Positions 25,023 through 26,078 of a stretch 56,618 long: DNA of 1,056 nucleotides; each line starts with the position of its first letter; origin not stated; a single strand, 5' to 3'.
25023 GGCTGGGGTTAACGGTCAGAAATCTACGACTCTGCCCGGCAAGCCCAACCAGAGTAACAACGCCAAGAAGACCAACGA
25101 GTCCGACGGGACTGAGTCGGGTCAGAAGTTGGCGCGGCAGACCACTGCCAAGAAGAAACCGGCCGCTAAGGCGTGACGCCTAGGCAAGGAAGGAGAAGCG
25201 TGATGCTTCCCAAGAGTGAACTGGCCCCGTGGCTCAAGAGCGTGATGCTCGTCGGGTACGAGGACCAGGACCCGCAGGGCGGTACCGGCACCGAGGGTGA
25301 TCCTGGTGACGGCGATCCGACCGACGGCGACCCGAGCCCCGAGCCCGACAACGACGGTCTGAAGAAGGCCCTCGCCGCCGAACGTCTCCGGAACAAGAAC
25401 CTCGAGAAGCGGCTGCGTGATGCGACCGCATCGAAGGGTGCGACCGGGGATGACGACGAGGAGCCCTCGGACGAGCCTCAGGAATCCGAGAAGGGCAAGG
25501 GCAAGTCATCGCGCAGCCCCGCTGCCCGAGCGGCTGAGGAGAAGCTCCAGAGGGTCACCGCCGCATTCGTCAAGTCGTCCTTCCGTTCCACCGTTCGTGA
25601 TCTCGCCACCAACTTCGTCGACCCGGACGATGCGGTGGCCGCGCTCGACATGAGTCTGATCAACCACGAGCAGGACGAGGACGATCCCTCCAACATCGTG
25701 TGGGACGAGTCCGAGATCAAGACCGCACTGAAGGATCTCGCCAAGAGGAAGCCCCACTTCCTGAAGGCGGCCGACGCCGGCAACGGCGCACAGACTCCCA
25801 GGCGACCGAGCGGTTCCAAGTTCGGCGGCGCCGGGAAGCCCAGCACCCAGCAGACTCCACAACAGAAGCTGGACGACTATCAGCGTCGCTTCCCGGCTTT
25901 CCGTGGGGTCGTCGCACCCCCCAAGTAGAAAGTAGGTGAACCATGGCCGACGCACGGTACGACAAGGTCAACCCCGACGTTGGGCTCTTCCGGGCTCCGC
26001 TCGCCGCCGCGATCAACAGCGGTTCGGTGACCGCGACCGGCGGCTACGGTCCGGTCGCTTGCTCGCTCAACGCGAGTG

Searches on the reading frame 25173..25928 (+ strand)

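Call 40: search_protein_families(library=phrogs, max_evalue=0.001, proteins=[window:25173-25928:+])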
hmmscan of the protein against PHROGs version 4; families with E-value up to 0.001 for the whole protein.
window:25173-25928:+ (251 aa): 2 families
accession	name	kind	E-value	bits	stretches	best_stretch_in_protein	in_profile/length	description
phrog_4708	-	head and packaging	1.2e-10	42.5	1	2-230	7-224/245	head scaffolding protein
phrog_206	-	head and packaging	9.7e-08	33.1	1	40-242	21-254/263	head scaffolding protein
